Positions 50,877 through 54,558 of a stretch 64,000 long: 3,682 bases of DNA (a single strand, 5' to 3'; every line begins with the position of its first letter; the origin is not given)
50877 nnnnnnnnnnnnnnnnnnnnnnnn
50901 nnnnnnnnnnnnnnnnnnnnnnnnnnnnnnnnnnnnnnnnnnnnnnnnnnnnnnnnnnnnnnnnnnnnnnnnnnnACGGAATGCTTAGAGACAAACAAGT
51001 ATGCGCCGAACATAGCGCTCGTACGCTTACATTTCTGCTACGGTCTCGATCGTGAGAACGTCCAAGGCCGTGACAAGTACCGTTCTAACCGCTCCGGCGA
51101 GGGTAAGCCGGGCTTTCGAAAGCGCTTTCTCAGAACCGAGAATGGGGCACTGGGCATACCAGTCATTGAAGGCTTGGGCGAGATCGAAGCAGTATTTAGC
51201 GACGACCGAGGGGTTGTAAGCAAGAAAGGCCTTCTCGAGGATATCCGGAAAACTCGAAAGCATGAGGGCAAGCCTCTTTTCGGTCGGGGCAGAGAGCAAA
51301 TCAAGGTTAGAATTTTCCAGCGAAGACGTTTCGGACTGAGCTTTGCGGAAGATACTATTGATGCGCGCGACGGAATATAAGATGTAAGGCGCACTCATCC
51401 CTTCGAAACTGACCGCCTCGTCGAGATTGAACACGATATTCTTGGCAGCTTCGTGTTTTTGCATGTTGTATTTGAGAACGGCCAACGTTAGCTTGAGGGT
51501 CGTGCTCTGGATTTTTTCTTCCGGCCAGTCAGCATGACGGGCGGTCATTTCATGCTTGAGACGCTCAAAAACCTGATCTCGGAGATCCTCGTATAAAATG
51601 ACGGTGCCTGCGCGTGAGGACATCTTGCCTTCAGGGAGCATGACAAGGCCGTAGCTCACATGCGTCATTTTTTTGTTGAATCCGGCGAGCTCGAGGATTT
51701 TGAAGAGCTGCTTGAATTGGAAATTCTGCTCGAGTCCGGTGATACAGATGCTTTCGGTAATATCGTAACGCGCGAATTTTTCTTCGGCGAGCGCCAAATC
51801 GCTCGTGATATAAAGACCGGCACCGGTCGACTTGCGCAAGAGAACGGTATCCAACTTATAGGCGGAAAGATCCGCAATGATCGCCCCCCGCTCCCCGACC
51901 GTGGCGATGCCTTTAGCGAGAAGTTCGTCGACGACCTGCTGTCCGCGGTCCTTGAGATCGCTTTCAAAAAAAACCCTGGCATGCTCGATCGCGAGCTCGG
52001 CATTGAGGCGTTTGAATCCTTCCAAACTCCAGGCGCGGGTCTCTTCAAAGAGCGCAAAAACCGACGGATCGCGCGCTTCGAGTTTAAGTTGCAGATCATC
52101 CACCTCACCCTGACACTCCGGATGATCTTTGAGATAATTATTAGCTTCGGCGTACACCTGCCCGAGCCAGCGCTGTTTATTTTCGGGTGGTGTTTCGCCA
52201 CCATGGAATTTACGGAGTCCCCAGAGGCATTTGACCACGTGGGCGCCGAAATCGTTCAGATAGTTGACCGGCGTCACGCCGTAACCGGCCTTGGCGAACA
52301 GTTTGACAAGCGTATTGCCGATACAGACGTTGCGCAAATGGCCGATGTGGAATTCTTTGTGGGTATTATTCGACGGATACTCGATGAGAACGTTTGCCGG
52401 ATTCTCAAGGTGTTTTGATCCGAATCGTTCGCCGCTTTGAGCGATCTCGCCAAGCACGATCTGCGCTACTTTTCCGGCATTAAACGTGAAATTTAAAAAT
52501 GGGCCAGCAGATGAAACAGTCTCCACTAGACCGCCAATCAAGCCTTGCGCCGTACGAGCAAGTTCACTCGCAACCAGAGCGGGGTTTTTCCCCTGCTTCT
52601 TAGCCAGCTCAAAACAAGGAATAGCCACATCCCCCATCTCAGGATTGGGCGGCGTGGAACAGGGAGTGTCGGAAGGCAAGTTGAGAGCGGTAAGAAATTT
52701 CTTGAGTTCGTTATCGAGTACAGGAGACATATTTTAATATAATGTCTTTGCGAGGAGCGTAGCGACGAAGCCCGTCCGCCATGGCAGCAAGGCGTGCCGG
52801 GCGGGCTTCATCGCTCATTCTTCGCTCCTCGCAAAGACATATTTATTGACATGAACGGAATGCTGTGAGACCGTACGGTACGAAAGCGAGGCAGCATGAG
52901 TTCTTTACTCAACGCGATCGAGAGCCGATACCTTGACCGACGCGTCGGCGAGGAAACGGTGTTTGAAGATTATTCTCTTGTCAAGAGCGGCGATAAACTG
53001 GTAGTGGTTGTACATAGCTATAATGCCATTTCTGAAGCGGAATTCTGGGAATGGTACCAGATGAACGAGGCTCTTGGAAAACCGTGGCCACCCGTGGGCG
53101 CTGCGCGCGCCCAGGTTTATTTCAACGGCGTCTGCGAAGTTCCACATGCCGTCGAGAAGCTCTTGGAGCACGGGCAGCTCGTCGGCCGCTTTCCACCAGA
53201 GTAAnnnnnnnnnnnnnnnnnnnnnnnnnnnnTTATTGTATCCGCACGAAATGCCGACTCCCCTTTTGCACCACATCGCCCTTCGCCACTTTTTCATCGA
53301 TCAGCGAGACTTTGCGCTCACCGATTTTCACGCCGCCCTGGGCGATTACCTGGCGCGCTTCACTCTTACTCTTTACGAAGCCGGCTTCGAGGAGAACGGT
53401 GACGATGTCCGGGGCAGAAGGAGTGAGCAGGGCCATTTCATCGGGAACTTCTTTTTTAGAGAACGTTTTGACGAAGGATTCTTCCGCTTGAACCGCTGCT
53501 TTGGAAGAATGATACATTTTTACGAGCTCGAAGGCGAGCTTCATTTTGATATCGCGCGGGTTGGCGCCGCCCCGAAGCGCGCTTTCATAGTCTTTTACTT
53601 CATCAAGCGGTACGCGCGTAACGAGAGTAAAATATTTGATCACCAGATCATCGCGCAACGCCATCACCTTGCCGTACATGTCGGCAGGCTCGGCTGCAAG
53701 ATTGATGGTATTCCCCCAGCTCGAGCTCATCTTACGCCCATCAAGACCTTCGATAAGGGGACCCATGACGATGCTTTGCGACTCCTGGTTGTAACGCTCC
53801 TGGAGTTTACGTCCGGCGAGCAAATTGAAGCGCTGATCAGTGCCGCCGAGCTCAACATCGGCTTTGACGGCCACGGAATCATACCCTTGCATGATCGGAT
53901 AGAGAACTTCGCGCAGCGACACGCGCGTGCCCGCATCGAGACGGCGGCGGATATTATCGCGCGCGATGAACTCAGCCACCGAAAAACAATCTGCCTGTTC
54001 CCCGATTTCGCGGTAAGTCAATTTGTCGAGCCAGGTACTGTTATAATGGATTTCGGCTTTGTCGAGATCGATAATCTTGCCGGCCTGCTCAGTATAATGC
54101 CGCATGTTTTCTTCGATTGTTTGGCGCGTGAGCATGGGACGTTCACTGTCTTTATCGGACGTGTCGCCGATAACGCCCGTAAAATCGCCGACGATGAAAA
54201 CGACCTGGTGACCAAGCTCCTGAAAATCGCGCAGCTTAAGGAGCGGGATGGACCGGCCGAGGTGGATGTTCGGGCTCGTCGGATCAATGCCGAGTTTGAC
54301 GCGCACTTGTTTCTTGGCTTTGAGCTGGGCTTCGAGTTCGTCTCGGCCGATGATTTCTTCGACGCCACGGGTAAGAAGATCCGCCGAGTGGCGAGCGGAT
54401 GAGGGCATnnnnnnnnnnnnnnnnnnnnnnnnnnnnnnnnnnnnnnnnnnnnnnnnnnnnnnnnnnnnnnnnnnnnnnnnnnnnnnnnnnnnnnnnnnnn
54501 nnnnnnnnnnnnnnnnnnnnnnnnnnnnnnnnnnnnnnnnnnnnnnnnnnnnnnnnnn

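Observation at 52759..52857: Second copy of the palindromic element family, between argS and a hypothetical gene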

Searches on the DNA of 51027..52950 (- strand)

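Call 11: search_rna_families(source=window, start=52650, end=52950, threshold=evalue, max_evalue=10)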
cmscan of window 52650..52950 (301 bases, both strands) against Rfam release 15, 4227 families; matches with E-value up to 10: 7.
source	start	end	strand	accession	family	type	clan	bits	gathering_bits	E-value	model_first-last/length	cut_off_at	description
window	52750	52832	+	RF03941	mir-3158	Gene; miRNA;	-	28.3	97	0.0028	1-81/81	no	mir-3158 microRNA precursor family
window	52752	52819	+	RF03819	mir-Ro6-3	Gene; miRNA;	-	25.4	79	0.047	1-72/72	no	mir-Ro6-3 microRNA precursor family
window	52752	52819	-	RF03819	mir-Ro6-3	Gene; miRNA;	-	24.2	79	0.092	1-72/72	no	mir-Ro6-3 microRNA precursor family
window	52742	52840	-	RF03296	MIR8788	Gene; miRNA;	-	23.9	124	0.055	1-138/138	no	MIR8788 microRNA precursor family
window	52721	52820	+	RF01503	Afu_203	Gene; sRNA;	-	22.9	37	0.041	1-111/111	no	A. fumigatus sRNA Afu_203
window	52764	52812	+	RF01678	P37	Gene; sRNA;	-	13.8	50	3.8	20-61/62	no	Pseudomonas sRNA P37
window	52764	52812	-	RF01678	P37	Gene; sRNA;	-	13.4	50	4.7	20-61/62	no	Pseudomonas sRNA P37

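Call 89: search_with_rna_model(model_id=R1, sources=[L241, L242, L243], max_evalue=1, filters=off)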
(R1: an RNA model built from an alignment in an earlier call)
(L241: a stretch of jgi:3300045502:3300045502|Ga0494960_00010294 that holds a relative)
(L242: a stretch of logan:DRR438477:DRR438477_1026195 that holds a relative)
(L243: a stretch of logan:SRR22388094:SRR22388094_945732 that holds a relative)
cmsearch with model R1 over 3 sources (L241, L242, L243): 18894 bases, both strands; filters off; matches with E-value up to 1: 4.
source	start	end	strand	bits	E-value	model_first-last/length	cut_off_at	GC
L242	600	655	-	12.5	0.093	1-87/87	no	0.55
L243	5424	5459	+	10.5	0.35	1-87/87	no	0.39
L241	3782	3844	+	9.4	0.66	1-87/87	no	0.49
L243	5852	5881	+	9.4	0.66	1-87/87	no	0.5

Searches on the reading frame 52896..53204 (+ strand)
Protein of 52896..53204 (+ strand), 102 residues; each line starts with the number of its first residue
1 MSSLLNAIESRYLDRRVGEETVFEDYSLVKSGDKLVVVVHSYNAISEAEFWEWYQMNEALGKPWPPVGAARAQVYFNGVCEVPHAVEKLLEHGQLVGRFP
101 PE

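Call 6: search_protein_families(library=pfam, proteins=[window:52896-53204:+])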
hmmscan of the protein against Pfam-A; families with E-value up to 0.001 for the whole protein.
window:52896-53204:+ (102 aa): 0 families

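Call 55: search_protein_representatives(protein=window:52896-53204:+)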
Query: 102 residues. Proteins with E-value up to 0.001 (for the whole library): 3; up to 1e-10: 2; up to 1e-30: 1. The best 3 are listed.
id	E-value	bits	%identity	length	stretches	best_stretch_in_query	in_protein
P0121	1.5e-63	227.7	100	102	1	1-102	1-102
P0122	5.8e-13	65.2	51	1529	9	49-74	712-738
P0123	8.4e-07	45.4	29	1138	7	29-86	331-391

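Call 65: find_encoding_contigs(protein=window:52896-53204:+, flank=3000, max_places=5)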
Protein window:52896-53204:+ (102 aa): 2 contigs read that carry it; 2 places shown.
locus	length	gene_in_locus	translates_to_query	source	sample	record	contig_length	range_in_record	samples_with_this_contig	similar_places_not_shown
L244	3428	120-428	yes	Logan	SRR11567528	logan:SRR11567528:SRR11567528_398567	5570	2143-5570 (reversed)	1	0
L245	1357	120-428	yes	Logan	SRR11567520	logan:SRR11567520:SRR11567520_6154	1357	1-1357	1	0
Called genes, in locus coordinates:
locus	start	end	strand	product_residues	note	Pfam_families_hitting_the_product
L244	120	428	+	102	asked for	-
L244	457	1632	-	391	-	PF00579:tRNA-synt_1b, PF22421:SYY_C-terminal (weak), PF01479:S4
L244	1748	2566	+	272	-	-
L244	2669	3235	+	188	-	PF01195:Pept_tRNA_hydro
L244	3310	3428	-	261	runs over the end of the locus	-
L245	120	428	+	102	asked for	-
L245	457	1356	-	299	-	?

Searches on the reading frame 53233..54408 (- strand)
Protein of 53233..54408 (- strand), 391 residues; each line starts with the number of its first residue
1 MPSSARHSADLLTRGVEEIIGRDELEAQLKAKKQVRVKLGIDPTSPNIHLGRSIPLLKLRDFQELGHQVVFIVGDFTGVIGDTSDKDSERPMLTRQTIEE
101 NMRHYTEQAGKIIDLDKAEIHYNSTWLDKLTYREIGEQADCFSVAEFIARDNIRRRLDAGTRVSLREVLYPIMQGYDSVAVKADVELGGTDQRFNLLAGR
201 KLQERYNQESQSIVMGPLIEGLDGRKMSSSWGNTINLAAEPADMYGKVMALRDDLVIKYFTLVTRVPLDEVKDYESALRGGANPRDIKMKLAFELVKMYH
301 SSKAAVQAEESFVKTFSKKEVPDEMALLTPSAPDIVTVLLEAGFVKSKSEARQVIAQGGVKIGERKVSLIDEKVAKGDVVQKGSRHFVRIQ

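Call 47: search_protein_families(library=pfam, proteins=[window:53233-54408:-], max_evalue=0.01)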
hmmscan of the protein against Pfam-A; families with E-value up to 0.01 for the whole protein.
window:53233-54408:- (391 aa): 4 families
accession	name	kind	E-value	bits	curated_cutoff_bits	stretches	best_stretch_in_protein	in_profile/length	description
PF00579.31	tRNA-synt_1b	-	1.6e-70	238.1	21.1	1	32-316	3-291/292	tRNA synthetases class I (W and Y)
PF01479.30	S4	-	8.2e-09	35.5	22.8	1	336-380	4-48/48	S4 domain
PF22421.1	SYY_C-terminal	-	2.3e-06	27.8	27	1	328-380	14-66/83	Tyrosine--tRNA ligase SYY-like C-terminal domain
PF16714.10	TyrRSs_C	-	0.00023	21.4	30.6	1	335-367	23-55/120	Tyrosyl-tRNA synthetase C-terminal domain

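Call 82: list_cluster_members(proteins=[P0001, window:53233-54408:-])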
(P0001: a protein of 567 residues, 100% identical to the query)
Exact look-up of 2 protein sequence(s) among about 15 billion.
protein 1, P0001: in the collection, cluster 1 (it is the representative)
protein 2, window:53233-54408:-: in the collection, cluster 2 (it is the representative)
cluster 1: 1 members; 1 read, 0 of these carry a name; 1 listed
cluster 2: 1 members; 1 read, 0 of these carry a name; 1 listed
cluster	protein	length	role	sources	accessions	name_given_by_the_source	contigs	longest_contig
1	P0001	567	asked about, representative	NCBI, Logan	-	-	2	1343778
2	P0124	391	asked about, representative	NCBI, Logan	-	-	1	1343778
